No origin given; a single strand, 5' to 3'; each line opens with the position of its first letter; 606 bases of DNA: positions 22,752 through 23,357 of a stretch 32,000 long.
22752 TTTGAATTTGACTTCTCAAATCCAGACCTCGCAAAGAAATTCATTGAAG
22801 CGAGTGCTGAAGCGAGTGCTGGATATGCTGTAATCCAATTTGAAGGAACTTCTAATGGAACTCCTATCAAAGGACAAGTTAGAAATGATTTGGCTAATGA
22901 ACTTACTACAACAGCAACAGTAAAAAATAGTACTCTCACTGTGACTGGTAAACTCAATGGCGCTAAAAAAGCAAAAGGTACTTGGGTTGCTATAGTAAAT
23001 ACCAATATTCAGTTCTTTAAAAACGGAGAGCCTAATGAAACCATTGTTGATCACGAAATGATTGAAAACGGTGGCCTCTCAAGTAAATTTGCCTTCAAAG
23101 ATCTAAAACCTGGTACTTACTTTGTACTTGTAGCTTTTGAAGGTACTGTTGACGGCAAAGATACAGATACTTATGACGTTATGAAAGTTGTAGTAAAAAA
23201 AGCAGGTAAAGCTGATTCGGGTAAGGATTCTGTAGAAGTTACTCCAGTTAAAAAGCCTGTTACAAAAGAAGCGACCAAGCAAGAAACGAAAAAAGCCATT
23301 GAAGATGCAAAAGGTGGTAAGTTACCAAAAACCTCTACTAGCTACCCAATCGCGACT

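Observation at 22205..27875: Class-D-like sortase nested in an array of four paralogous LPKT(A/S)-anchored surface proteins of unrecognised family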

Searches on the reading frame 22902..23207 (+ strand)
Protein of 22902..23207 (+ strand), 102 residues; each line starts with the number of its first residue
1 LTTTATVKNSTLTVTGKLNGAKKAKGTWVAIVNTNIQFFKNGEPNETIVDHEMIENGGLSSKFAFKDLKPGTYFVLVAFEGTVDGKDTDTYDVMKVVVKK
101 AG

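Call 34: predict_structure(alignment_id=A4)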
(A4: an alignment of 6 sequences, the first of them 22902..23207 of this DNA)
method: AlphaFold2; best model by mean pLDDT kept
length: 102 residues; sequences in the alignment: 6
mean_pLDDT: 94.4   pTM: 0.84
mean pLDDT of the five models: 94.4, 90.3, 89.8, 89.6, 89.3
residues with pLDDT >= 90: 89; 70-90: 11; 50-70: 2; < 50: 0
segments of 3 or more residues with pLDDT < 50: none
pLDDT, mean of each block of 10 residues (from residue 1): 95 97 97 93 90 95 96 97 97 94 60
secondary structure, 60 per line:
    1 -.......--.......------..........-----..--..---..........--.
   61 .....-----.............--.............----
elements in order: E2-8 E11-17 E24-33 E48-57 E60-65 E71-83 E86-98

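Call 36: search_protein_representatives(alignment_id=A4)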
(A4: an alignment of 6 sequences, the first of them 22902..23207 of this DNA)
Query: 6 sequences, 96 profile positions. Proteins with E-value up to 0.001 (for the whole library): 67; up to 1e-10: 25; up to 1e-30: 2. The best 67 are listed.
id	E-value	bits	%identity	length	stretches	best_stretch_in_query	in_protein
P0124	1.1e-51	188.8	-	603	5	9-94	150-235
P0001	2.8e-41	155.5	-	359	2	3-94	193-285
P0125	6.9e-25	102.9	-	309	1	3-96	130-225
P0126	2.0e-22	95.0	-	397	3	6-87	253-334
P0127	1.1e-19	86.3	-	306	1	1-96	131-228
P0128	3.1e-18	81.6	-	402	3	8-95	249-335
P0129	9.7e-18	80.0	-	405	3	3-96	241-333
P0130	1.1e-17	79.9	-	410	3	6-94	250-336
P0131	1.6e-16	76.1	-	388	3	9-91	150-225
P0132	4.4e-16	74.7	-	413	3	9-85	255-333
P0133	6.9e-16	74.1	-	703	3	9-94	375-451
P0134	2.8e-15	72.1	-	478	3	5-87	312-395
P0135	1.2e-14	70.2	-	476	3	3-91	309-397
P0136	1.3e-14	70.0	-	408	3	7-85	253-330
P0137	1.5e-14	69.8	-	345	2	4-92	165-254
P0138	5.6e-14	68.0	-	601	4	12-84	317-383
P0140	1.2e-13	66.9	-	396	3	8-93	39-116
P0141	3.1e-13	65.6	-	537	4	6-91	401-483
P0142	2.5e-12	62.7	-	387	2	9-96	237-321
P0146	4.9e-11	58.5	-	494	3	2-94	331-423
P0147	9.2e-11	57.7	-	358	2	2-94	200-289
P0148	1.6e-10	56.9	-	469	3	2-94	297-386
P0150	3.6e-10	55.8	-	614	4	2-92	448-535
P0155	3.3e-09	52.7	-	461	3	2-89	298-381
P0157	2.0e-08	50.2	-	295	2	2-80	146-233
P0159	1.2e-07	47.7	-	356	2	9-80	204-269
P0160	1.2e-07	47.7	-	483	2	6-86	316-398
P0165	4.1e-07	46.0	-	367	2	3-84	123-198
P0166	1.1e-06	44.6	-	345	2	6-80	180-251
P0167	2.7e-06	43.3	-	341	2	4-91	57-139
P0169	4.5e-06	42.6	-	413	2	3-93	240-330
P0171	6.2e-06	42.2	-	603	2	8-89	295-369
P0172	7.2e-06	42.0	-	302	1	6-82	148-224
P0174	9.2e-06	41.6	-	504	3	4-94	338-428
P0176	2.7e-05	40.2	-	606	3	2-81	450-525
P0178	4.9e-05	39.3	-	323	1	9-83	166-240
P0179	5.7e-05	39.1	-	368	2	7-83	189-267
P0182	1.3e-04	37.9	-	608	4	14-85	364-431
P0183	2.4e-04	37.1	-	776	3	10-92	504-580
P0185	3.4e-04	36.6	-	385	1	12-82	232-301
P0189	9.1e-04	35.2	-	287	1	9-82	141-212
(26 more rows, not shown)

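Call 40: fold_search(model_id=the predicted structure, library=pdb)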
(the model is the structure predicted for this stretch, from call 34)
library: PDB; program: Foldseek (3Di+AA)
matches with E <= 10: 1250; with E <= 0.001: 0
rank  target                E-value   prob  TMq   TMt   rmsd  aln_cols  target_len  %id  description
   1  6oe6_A                1.3e-02  1.00  0.52  0.43   4.9        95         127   19  Structure of a Uncharacterized protein from Leptospira interrogans serogroup Icterohaemorrhagiae serovar Copenhageni ( (released 2019-04-17)
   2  5fce_B                1.5e-02  0.99  0.44  0.40   6.4       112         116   13  The crystal structure of the ligand binding region of Serine-glutamate repeat protein A (SgrA) of Enterococcus faecium (released 2016-07-06)
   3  6oe6_B                1.8e-02  1.00  0.53  0.49   4.8        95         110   19  Structure of a Uncharacterized protein from Leptospira interrogans serogroup Icterohaemorrhagiae serovar Copenhageni ( (released 2019-04-17)
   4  1ggu_B                2.0e-02  1.00  0.56  0.10   6.1       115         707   12  HUMAN FACTOR XIII WITH CALCIUM BOUND IN THE ION SITE (released 1999-09-16)
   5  5wab_C                2.0e-02  0.89  0.36  0.09   8.2       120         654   16  Crystal Structure of Bifidobacterium adolescentis GH3 beta-glucosidase (released 2018-04-04)
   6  1ggy_A                2.3e-02  1.00  0.57  0.11   6.1       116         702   12  HUMAN FACTOR XIII WITH YTTERBIUM BOUND IN THE ION SITE (released 1999-02-16)
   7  4bhu_C                2.3e-02  1.00  0.54  0.44   7.5       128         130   12  Crystal structure of BslA - A bacterial hydrophobin (released 2013-08-14)
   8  6kzb_A                2.3e-02  0.99  0.51  0.10   5.7       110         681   11  Transglutaminase2 complexed with calcium (released 2020-12-09)
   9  8j9f_A                2.3e-02  0.93  0.40  0.08   8.7       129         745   11  Structure of STG-hydrolyzing beta-glucosidase 1 (PSTG1) (released 2024-04-10)
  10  5ftz                  2.6e-02  0.99  0.50  0.33   5.9       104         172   13  AA10 lytic polysaccharide monooxygenase (LPMO) from Streptomyces lividans (released 2016-04-27)
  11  7e1y_A                2.6e-02  0.97  0.45  0.11   7.9       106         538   12  Staphylothermus marinus amylopullulanase -SmApu (released 2022-02-09)
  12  7lr3_D                2.6e-02  0.93  0.42  0.39   6.8       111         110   14  Complex of Fab 2/6.14 with domain 3 of P. berghei HAP2 (released 2021-12-15)
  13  8hst_A                2.6e-02  0.90  0.38  0.14   8.6       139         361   12  The structure of rat beta-arrestin1 (released 2023-07-19)
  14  8aif_A                2.7e-02  0.99  0.50  0.44   6.8       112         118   18  TapA acts as specific chaperone in TasA non-amyloid filament formation (released 2023-04-12)
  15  8aif_B                2.7e-02  0.98  0.44  0.39   6.6        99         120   19  TapA acts as specific chaperone in TasA non-amyloid filament formation (released 2023-04-12)
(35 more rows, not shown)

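Call 44: find_homologous_proteins(query=A5, max_evalue=0.001)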
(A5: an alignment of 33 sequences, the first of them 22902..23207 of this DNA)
Query A5 (33 sequences): 289 candidates shared short words with the query, none scored E <= 0.001.

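Call 45: list_cluster_members(proteins=[P0124, P0126, P0128, P0129, P0131, P0133, P0134, P0138, P0140, P0147])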
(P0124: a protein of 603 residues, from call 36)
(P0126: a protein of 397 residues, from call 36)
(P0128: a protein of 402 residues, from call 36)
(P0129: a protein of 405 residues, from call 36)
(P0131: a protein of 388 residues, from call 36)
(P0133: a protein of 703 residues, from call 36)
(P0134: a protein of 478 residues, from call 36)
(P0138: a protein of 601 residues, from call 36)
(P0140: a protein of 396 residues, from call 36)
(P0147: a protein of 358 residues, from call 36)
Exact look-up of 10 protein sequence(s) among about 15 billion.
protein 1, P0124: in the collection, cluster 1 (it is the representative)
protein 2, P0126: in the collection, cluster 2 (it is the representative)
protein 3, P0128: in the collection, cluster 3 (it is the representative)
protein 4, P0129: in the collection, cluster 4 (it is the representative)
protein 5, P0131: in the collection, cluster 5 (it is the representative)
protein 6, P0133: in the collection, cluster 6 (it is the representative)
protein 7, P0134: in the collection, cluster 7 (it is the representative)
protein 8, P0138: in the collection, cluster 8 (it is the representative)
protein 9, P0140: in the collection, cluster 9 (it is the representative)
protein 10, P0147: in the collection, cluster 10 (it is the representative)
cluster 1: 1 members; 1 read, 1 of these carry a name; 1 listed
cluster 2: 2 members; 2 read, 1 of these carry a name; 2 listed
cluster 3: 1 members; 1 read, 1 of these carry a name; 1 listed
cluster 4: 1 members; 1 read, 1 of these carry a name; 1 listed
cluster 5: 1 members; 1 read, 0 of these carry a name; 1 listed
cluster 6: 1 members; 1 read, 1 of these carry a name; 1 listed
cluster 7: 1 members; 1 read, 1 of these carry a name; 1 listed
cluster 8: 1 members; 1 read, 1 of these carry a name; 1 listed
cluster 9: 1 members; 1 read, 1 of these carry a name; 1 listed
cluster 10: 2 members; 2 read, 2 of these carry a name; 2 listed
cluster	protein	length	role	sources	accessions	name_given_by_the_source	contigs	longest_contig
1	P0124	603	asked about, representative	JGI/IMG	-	LPXTG-motif cell wall-anchored protein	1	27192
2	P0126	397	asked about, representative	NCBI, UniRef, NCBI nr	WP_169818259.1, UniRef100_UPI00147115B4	LPXTG cell wall anchor domain-containing protein [Shimazuella kribbensis] | LPXTG cell wall anchor domain-containing protein n=1 Tax=Shimazuella kribbensis ...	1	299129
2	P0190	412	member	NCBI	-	-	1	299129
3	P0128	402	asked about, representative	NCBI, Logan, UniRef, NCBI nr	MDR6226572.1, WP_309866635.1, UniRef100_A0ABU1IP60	hypothetical protein [Desmospora profundinema] | Gram-positive cocci surface proteins LPxTG domain-containing protein n=1 Tax=Desmospora ...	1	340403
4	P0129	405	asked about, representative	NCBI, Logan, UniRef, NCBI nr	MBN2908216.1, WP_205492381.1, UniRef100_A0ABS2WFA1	hypothetical protein JQC72_01610 [Polycladomyces sp. WAk] | Uncharacterized protein n=1 Tax=Polycladomyces zharkentensis TaxID=2807616 ... | hypothetical protein [Polycladomyces sp. WAk]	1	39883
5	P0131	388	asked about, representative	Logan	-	-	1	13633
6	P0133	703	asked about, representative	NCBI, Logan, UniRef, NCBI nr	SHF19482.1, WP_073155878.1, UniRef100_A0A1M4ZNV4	hypothetical protein SAMN05444392_11018 [Seinonella peptonophila] | LPXTG-motif cell wall anchor domain-containing protein n=1 Tax=Seinonella peptonophila ... | hypothetical protein [Seinonella peptonophila]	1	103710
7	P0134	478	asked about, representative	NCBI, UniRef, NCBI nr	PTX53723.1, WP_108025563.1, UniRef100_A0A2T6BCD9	hypothetical protein C8P63_1269 [Melghirimyces profundicolus] | LPXTG-motif cell wall-anchored protein n=1 Tax=Melghirimyces profundicolus TaxID=1242148 ... | hypothetical protein [Melghirimyces profundicolus]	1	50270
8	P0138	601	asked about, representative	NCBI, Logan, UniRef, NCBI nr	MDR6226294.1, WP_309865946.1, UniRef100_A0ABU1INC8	LPXTG cell wall anchor domain-containing protein [Desmospora profundinema] | LPXTG-motif cell wall-anchored protein n=1 Tax=Desmospora profundinema TaxID=1571184 ...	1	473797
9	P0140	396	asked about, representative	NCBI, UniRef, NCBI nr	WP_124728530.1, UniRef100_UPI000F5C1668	hypothetical protein [Staphylospora marina] | hypothetical protein n=1 Tax=Staphylospora marina TaxID=2490858 RepID=UPI000F5C1668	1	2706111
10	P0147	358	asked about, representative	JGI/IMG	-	hypothetical protein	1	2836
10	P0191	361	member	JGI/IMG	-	hypothetical protein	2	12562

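Call 47: list_cluster_members(proteins=[P0148, P0150, P0155, P0160, P0166, P0171, P0176, P0179, P0183, P0185])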
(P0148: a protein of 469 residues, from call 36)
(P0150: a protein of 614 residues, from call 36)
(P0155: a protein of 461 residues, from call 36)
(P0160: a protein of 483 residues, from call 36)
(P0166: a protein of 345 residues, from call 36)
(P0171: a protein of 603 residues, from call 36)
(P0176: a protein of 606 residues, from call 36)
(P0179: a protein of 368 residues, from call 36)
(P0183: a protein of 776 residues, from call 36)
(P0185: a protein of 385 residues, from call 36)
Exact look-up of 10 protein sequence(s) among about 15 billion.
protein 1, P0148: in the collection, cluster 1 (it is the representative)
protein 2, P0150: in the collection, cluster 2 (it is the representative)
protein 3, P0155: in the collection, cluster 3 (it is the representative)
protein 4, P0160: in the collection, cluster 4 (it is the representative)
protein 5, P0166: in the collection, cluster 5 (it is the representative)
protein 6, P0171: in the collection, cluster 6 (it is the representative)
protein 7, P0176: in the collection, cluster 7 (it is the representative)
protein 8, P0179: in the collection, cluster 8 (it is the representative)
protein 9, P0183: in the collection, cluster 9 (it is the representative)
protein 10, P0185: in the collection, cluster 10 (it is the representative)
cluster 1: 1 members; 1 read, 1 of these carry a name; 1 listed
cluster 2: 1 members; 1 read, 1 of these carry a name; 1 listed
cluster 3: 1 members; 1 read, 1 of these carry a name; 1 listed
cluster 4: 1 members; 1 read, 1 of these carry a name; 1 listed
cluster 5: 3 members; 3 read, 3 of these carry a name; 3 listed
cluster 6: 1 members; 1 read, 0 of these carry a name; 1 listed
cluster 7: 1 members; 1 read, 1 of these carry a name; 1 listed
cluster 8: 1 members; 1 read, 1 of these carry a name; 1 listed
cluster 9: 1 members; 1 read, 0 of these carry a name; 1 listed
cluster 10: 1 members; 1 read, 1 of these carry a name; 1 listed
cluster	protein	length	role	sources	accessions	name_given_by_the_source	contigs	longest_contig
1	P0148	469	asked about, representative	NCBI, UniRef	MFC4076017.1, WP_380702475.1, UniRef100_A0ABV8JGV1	hypothetical protein [Salinithrix halophila] | LPXTG-motif cell wall anchor domain-containing protein n=1 Tax=Salinithrix halophila ...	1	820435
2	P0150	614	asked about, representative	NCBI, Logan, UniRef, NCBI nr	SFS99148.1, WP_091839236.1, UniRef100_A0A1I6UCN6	hypothetical protein [Marininema halotolerans] | LPXTG-motif cell wall anchor domain-containing protein n=1 Tax=Marininema halotolerans ...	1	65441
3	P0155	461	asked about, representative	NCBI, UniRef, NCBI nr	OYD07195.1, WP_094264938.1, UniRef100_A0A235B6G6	hypothetical protein [Paludifilum halophilum] | Uncharacterized protein n=1 Tax=Paludifilum halophilum TaxID=1642702 ...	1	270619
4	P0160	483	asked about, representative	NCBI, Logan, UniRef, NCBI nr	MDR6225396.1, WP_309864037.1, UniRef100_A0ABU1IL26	hypothetical protein [Desmospora profundinema] | LPXTG cell wall anchor domain-containing protein n=1 Tax=Desmospora profundinema ...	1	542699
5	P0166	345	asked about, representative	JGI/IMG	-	hypothetical protein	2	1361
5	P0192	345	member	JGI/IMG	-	hypothetical protein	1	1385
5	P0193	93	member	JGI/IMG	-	hypothetical protein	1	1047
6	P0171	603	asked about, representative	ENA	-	-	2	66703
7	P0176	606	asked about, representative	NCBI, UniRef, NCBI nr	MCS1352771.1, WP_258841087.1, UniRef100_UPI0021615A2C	hypothetical protein [Mechercharimyces sp. CAU 1602] | hypothetical protein n=1 Tax=Mechercharimyces sp. CAU 1602 TaxID=2973933 ...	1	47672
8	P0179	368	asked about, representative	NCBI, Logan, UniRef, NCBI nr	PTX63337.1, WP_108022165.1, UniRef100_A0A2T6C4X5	LPXTG-motif cell wall-anchored protein [Melghirimyces profundicolus] | LPXTG-motif cell wall-anchored protein n=1 Tax=Melghirimyces profundicolus TaxID=1242148 ... | LPXTG cell wall anchor domain-containing protein [Melghirimyces profundicolus]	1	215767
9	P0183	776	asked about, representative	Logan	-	-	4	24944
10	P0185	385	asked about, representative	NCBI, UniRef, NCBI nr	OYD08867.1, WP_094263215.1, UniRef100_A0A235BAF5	LPXTG cell wall anchor domain-containing protein [Paludifilum halophilum] | Gram-positive cocci surface proteins LPxTG domain-containing protein n=1 Tax=Paludifilum ...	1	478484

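Call 58: search_protein_families(library=pfam, proteins=[P0133, P0138, P0141, P0183, P0171, P0146, P0148, P0167, P0124, P0150], max_evalue=0.001)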
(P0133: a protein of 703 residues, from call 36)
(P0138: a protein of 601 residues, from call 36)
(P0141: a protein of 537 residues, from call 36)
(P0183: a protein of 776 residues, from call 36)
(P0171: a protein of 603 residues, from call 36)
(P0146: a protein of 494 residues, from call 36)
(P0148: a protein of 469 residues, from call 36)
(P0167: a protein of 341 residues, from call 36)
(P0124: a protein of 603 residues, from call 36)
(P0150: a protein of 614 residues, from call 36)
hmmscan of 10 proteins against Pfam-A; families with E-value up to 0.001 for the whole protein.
P0133 (703 aa): 0 families

P0138 (601 aa): 4 families
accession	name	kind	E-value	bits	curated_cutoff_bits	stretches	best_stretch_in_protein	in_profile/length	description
PF16640.11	Big_3_5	-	1.2e-06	29.4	35.5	0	133-178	27-72/88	Bacterial Ig-like domain (group 3)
PF00746.26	Gram_pos_anchor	-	1.4e-05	25.3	20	1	559-595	2-39/43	LPXTG cell wall anchor motif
PF13620.12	CarboxypepD_reg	-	2.4e-05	25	32.3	0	148-180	27-61/82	Carboxypeptidase regulatory-like domain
PF16556.11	IL17R_fnIII_D1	-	0.00087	19.5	26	0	277-328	90-143/154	Interleukin-17 receptor, fibronectin-III-like domain 1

P0141 (537 aa): 3 families
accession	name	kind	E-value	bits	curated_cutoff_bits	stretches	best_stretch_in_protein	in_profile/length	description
PF00634.23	BRCA2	-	3.9e-06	26.6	20.3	0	180-191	7-18/29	BRCA2 repeat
PF16369.11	GH43_C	-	7.5e-06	26.8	23.4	0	320-371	45-95/100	C-terminal lipocalin-like domain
PF18675.7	HepII_C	-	0.00029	21.2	26.1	0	229-249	49-69/88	Heparinase II C-terminal domain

P0183 (776 aa): 0 families

P0171 (603 aa): 3 families
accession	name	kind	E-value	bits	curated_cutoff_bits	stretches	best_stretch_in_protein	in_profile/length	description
PF03734.19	YkuD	-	3.8e-24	86.4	23.4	1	39-169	2-146/146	L,D-transpeptidase catalytic domain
PF08239.17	SH3_3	-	4e-13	49.8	27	1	212-261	2-52/54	Bacterial SH3 domain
PF23795.1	SH3_YKFC_2nd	-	1.1e-05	25.6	27.4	1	232-261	24-53/57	YKFC SH3b2 domain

P0146 (494 aa): 0 families

P0148 (469 aa): 1 family
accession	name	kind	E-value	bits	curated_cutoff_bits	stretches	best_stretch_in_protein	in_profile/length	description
PF16640.11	Big_3_5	-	0.00022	22.2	35.5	0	312-368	26-72/88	Bacterial Ig-like domain (group 3)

P0167 (341 aa): 0 families

P0124 (603 aa): 5 families
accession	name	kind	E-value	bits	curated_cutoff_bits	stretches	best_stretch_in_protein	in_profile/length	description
PF17438.7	DUF5417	-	7.5e-08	32.9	23.9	0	261-286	7-32/91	Family of unknown function (DUF5417)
PF16408.10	DUF5016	-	1.4e-06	28.9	31.2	0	439-481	41-83/120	Domain of unknown function (DUF5016)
PF14302.11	DUF4377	-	5.8e-06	26.6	25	0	388-410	32-54/75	Domain of unknown function (DUF4377)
PF00959.24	Phage_lysozyme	-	8.4e-06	26.6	22.3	0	264-297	10-43/125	Phage lysozyme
PF16267.10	DUF4920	-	0.00013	22.4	25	0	469-487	12-30/87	Domain of unknown function (DUF4920)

P0150 (614 aa): 0 families

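Call 59: search_protein_families(library=ncbifam, proteins=[P0133, P0138, P0141, P0183, P0171, P0146, P0148, P0167, P0157, P0165], max_evalue=0.0001)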
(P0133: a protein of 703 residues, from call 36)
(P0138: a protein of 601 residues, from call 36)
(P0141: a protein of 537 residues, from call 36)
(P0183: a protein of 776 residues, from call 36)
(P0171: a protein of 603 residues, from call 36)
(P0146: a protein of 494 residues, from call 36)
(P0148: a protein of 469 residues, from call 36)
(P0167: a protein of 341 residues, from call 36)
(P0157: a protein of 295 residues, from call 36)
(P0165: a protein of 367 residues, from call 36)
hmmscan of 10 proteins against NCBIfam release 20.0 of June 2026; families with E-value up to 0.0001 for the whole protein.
P0133 (703 aa): 0 families

P0138 (601 aa): 1 family
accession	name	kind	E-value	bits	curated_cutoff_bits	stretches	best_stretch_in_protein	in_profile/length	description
NF053819.1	EF0750_LPXTG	subfamily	4.6e-06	27.1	47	0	545-595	55-103/105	EF2685/EF0750 family sortase-dependent surface protein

P0141 (537 aa): 1 family
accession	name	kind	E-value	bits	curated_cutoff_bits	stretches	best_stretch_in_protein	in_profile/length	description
NF058670.1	sorting_LPXTATN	domain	7.7e-08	32.5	32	1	505-535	1-31/32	LPxTATN C-terminal sorting signal domain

P0183 (776 aa): 0 families

P0171 (603 aa): 7 families
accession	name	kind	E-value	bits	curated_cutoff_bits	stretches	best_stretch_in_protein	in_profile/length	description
NF047955.1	TransPepLdtE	equivalog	5.5e-13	48.8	480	1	26-169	88-232/322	L,D-transpeptidase LdtE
NF007563.0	PRK10190.1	equivalog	2.8e-11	43.1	517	1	26-169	88-230/310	L,D-transpeptidase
NF007612.0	PRK10260.1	equivalog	1.8e-09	37.1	583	1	95-169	169-234/306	L,D-transpeptidase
NF004786.0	PRK06132.1-3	equivalog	9.4e-08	31.2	329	1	15-80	5-70/418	hypothetical protein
TIGR03900.1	prc_long_Delta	hypoth_equivalog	2.2e-07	29.3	660.95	1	207-302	794-895/973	MXAN_5808 family serine peptidase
NF040678.1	EntFM_CwpFM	equivalog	2.6e-06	26.7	720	1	198-292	210-304/430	enterotoxin EntFM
NF004785.0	PRK06132.1-2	subfamily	5.8e-06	25.8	169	0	41-80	65-104/353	hypothetical protein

P0146 (494 aa): 1 family
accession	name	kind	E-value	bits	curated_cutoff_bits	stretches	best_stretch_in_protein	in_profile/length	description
NF053819.1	EF0750_LPXTG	subfamily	7.5e-07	29.6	47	0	429-484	44-98/105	EF2685/EF0750 family sortase-dependent surface protein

P0148 (469 aa): 0 families

P0167 (341 aa): 0 families

P0157 (295 aa): 0 families

P0165 (367 aa): 3 families
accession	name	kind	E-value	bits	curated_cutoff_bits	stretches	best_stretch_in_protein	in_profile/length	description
NF058670.1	sorting_LPXTATN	domain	2.2e-07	31.1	32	1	333-362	1-30/32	LPxTATN C-terminal sorting signal domain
NF053819.1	EF0750_LPXTG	subfamily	8.5e-06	26.2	47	0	303-358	44-99/105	EF2685/EF0750 family sortase-dependent surface protein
TIGR04383.1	acidic_w_LPXTA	equivalog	3.6e-05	23.2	50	0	318-362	275-317/320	processed acidic surface protein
